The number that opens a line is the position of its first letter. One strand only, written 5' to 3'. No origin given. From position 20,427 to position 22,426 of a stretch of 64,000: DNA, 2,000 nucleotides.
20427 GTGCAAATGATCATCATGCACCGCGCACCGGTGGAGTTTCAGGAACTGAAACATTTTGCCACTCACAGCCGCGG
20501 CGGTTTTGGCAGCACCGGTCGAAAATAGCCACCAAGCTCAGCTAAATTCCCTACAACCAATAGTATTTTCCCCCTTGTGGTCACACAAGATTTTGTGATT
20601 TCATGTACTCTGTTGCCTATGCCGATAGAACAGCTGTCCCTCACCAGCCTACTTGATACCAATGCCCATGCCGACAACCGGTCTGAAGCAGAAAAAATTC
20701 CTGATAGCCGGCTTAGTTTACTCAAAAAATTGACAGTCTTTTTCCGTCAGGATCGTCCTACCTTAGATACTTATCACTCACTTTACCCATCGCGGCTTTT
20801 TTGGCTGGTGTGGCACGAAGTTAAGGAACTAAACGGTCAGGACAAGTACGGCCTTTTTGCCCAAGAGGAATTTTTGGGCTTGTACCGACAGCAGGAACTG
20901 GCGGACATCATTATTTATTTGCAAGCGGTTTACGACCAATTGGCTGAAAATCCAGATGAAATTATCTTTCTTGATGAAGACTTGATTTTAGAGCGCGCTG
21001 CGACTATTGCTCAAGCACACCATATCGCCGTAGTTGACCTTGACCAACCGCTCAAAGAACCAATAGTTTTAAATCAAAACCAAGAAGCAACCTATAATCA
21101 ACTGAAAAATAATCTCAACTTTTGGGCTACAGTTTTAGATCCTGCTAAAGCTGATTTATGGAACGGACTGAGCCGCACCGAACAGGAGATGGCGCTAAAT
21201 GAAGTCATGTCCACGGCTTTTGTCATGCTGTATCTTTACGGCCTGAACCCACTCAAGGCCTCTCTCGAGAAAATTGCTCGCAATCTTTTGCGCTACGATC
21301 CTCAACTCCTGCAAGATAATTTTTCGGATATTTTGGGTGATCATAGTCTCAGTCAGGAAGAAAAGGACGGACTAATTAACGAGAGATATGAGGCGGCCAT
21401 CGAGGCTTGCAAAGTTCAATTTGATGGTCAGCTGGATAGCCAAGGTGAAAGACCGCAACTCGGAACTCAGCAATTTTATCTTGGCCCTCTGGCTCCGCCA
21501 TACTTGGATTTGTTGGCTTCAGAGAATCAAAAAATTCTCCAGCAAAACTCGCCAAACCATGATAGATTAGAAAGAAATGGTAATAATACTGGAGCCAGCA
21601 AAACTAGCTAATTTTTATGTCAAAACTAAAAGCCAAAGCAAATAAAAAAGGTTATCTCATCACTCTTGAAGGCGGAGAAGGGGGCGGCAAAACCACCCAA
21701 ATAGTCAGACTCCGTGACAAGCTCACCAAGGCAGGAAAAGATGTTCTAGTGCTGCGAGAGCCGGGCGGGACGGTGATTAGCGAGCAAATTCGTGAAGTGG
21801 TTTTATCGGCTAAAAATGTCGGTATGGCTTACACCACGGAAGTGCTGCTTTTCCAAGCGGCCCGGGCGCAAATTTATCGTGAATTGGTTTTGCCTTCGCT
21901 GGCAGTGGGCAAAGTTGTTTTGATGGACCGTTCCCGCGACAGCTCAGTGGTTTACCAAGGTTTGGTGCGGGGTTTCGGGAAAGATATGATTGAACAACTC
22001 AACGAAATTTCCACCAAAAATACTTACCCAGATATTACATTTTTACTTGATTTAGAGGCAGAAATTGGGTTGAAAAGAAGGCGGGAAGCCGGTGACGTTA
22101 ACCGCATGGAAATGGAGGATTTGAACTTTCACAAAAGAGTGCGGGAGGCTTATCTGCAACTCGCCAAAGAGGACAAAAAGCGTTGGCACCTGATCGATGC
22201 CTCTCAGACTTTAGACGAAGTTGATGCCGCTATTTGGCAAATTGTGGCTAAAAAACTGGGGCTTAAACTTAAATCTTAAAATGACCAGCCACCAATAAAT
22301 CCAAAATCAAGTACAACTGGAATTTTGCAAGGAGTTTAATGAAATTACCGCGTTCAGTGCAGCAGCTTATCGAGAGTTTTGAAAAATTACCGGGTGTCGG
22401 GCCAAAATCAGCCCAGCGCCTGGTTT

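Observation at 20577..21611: Unknown 330-344 aa protein translationally sandwiched between dut and tmk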

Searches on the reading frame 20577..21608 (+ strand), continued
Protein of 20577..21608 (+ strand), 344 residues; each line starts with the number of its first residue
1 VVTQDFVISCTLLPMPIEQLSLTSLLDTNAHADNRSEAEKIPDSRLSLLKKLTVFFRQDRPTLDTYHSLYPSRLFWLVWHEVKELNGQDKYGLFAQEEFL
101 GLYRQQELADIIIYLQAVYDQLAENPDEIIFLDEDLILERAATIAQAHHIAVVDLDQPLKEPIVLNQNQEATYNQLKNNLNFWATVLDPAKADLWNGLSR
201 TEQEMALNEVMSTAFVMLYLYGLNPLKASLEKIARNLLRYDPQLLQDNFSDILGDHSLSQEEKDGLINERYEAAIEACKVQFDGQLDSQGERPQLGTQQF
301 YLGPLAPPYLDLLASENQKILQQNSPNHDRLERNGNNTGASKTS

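Call 63: search_protein_families(library=pfam, proteins=[L017:1376-1963:-, L017:2031-2459:+, L017:3527-4096:+, L017:4125-4760:+, L017:5072-5674:+, L016:878-1459:+, L018:53-604:+, L018:799-1302:+, L018:1283-2593:+], max_evalue=0.001)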
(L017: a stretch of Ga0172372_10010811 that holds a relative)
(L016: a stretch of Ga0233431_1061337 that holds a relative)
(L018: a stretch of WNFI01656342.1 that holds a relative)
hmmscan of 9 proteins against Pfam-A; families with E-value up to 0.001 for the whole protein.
L017:1376-1963:- (195 aa): 3 families
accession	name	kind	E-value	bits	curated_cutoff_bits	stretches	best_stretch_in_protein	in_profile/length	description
PF22769.1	DCD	-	8.8e-44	149.7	27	1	7-158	1-152/153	dCTP deaminase-like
PF00692.24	dUTPase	-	8.8e-08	32.4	22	1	75-167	22-112/129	dUTPase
PF22569.1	DCD_C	-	1.7e-06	28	22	1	60-178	61-183/192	2'-deoxycytidine 5'-triphosphate deaminase (DCD), C-terminal domain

L017:2031-2459:+ (143 aa): 2 families
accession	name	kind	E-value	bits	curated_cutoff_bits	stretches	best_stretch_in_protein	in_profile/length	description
PF00692.24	dUTPase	-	4.5e-22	78.6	22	1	13-141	4-129/129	dUTPase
PF22769.1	DCD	-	9e-07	29.5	27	1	32-115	70-150/153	dCTP deaminase-like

L017:3527-4096:+ (190 aa): 1 family
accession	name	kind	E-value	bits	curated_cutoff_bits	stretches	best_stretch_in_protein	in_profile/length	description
PF00265.24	TK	-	1.4e-29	103.6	20.6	1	5-182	1-176/176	Thymidine kinase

L017:4125-4760:+ (212 aa): 2 families
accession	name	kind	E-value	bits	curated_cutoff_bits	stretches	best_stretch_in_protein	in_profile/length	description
PF02223.23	Thymidylate_kin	-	5.7e-44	150.5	27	1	11-201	1-185/185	Thymidylate kinase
PF13521.12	AAA_28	-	1.3e-08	35.7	27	1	9-161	2-139/164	AAA domain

L017:5072-5674:+ (201 aa): 5 families
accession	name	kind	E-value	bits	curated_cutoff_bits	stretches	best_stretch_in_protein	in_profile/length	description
PF13662.12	Toprim_4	-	5.7e-23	81.4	25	1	82-166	2-77/85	Toprim domain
PF21176.3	RecR_HhH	-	6.9e-15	55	27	1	9-49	2-42/45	RecR, helix-hairpin-helix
PF21175.2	RecR_C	-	1.2e-12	47.4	22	1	176-199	1-24/24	RecR, C-terminal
PF01751.28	Toprim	-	6e-10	39.6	23.1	1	82-162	1-82/96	Toprim domain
PF02132.21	RecR_ZnF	-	2.8e-06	27.4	22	1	57-75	3-21/21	RecR, Cys4-zinc finger domain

L016:878-1459:+ (194 aa): 1 family
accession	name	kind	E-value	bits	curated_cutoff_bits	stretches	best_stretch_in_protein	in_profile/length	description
PF00265.24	TK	-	1.9e-27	96.7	20.6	1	5-186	1-176/176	Thymidine kinase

L018:53-604:+ (184 aa): 0 families

L018:799-1302:+ (168 aa): 2 families
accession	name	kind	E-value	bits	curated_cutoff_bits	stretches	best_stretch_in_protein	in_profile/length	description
PF00186.24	DHFR_1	-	2.1e-19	70.2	25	1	3-124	2-114/159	Dihydrofolate reductase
PF01872.23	RibD_C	-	7.4e-16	59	24.1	1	4-158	4-196/197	RibD C-terminal domain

L018:1283-2593:+ (437 aa): 0 families

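Call 88: search_protein_families(library=pfam, proteins=[P0002, P0003, P0004, P0005, P0006, P0007, P0009, P0011, P0012, P0014], max_evalue=0.05)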
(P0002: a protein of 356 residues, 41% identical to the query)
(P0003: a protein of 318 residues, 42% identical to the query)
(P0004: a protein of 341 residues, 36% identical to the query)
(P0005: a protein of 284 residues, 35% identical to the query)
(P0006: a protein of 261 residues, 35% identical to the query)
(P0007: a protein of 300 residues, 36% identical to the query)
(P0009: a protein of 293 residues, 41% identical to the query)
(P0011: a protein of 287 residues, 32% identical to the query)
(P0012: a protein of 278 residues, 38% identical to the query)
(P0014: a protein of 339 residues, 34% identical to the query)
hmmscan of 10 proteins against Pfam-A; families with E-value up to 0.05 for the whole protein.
P0002 (356 aa): 0 families

P0003 (318 aa): 0 families

P0004 (341 aa): 0 families

P0005 (284 aa): 0 families

P0006 (261 aa): 0 families

P0007 (300 aa): 1 family
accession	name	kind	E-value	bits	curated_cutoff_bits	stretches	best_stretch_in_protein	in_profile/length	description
PF07535.18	zf-DBF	-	0.0058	17.1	24.8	0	10-40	11-41/45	DBF zinc finger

P0009 (293 aa): 0 families

P0011 (287 aa): 2 families
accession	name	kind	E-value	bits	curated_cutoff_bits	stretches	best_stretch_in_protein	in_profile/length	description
PF08286.16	Spc24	-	0.00027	21.6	25.3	1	55-122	31-90/109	Spc24 subunit of Ndc80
PF12643.12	MazG-like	-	0.003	18.2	27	0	149-209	9-71/85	MazG-like family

P0012 (278 aa): 1 family
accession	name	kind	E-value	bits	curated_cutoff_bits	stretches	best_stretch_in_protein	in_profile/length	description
PF03294.19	Pox_Rap94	-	0.013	14.1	25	1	85-216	469-599/796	RNA polymerase-associated transcription specificity factor, Rap94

P0014 (339 aa): 1 family
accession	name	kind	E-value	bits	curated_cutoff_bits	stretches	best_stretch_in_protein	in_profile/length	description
PF12643.12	MazG-like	-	0.043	14.5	27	0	200-245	30-74/85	MazG-like family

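Call 89: search_protein_families(library=pfam, proteins=[P0013, P0015, P0017, P0019, P0020, P0021, P0022, P0023, P0024, P0025], max_evalue=0.05)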
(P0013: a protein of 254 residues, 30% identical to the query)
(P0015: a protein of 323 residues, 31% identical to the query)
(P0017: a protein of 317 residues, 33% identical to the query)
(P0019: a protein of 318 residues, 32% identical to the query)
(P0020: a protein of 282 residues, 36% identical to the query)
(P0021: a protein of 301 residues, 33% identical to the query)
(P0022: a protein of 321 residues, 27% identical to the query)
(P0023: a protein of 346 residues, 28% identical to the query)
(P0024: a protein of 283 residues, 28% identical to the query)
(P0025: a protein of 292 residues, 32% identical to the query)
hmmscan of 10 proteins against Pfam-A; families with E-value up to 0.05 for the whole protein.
P0013 (254 aa): 0 families

P0015 (323 aa): 0 families

P0017 (317 aa): 2 families
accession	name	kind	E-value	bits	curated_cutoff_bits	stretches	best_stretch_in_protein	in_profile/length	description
PF12643.12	MazG-like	-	0.0071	17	27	0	157-212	18-72/85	MazG-like family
PF10736.14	DUF2527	-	0.049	13.9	25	0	67-80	3-16/38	Protein of unknown function (DUF2627)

P0019 (318 aa): 0 families

P0020 (282 aa): 1 family
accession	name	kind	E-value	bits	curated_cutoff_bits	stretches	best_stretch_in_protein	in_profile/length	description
PF12643.12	MazG-like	-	3.1e-06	27.8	27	0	106-170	8-71/85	MazG-like family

P0021 (301 aa): 1 family
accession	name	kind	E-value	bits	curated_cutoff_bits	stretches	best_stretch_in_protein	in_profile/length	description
PF12643.12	MazG-like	-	0.00049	20.7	27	1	155-218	17-77/85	MazG-like family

P0022 (321 aa): 0 families

P0023 (346 aa): 0 families

P0024 (283 aa): 0 families

P0025 (292 aa): 0 families

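Call 93: find_encoding_contigs(protein=P0022, flank=10000, max_places=1)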
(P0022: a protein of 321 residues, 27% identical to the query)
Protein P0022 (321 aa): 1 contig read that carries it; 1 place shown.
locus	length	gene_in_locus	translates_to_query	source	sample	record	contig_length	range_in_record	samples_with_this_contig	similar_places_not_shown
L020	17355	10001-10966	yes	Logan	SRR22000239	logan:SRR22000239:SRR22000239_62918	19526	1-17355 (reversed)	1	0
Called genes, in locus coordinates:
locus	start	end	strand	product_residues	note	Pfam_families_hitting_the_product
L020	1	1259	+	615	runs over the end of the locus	PF03717:PBP_dimer, PF00905:Transpeptidase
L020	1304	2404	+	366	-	PF02481:DNA_processg_A, PF17782:WHD_DprA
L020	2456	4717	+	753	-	PF01751:Toprim, PF01131:Topoisom_bac, PF01396:Zn_ribbon_Top1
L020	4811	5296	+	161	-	PF05974:DUF892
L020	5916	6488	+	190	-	PF01467:CTP_transf_like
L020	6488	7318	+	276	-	PF00383:dCMP_cyt_deam_1, PF14437:MafB19-deam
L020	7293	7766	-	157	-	-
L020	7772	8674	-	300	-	PF00303:Thymidylat_synt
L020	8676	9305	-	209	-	PF12917:YfbR-like, PF13023:HD_3, PF01966:HD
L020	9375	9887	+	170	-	PF00186:DHFR_1, PF01872:RibD_C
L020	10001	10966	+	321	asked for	-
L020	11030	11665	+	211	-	PF13521:AAA_28, PF02223:Thymidylate_kin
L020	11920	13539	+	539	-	PF00764:Arginosuc_synth, PF06508:QueC (weak), PF20979:Arginosuc_syn_C, PF02142:MGS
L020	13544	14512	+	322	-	PF01979:Amidohydro_1, PF07969:Amidohydro_3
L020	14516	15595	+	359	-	PF01180:DHO_dh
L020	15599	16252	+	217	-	PF00156:Pribosyltran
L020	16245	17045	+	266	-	PF00215:OMPdecase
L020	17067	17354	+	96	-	?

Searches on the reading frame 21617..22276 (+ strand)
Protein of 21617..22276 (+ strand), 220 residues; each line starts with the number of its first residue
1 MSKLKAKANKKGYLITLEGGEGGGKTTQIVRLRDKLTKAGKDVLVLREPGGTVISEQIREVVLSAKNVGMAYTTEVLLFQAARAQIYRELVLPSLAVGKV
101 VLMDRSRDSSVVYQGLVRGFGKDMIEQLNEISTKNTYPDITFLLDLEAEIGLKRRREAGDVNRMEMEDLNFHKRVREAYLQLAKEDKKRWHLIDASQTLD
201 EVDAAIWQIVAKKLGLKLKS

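Call 3: search_protein_families(library=pfam, proteins=[window:21617-22276:+], max_evalue=1)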
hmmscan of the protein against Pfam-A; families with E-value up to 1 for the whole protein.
window:21617-22276:+ (220 aa): 7 families
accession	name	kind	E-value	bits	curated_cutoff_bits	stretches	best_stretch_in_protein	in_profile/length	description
PF02223.23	Thymidylate_kin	-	1.4e-44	152.4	27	1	17-206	1-185/185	Thymidylate kinase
PF13521.12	AAA_28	-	6.9e-09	36.6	27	1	15-169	2-141/164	AAA domain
PF13401.12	AAA_22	-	0.0017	19.1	27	1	12-88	5-81/130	AAA domain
PF19842.5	YqeC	-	0.02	15.6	27.6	1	22-45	6-29/145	YqeC protein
PF13604.12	AAA_30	-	0.06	13.5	27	1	9-46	15-52/191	AAA domain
PF13614.12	AAA_31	-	0.12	12.8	27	1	22-46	12-36/177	AAA domain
PF13481.12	AAA_25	-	0.22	11.6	27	0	11-65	32-80/195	AAA domain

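Call 81: list_cluster_members(proteins=[window:21617-22276:+, window:22339-22944:+, window:18016-18834:-, window:28055-29503:+])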
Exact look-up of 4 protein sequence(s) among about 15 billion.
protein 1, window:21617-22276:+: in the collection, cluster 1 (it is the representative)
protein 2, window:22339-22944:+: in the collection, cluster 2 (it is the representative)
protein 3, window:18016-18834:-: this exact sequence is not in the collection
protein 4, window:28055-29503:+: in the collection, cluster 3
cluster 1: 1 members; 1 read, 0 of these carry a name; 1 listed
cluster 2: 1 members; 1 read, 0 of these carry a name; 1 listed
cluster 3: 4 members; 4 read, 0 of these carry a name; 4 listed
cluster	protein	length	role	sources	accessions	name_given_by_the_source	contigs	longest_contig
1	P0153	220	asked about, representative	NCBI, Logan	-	-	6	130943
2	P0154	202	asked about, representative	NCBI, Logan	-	-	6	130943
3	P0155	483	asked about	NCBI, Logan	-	-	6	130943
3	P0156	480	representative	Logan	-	-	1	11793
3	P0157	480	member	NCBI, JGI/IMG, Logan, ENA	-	-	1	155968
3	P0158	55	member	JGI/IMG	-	-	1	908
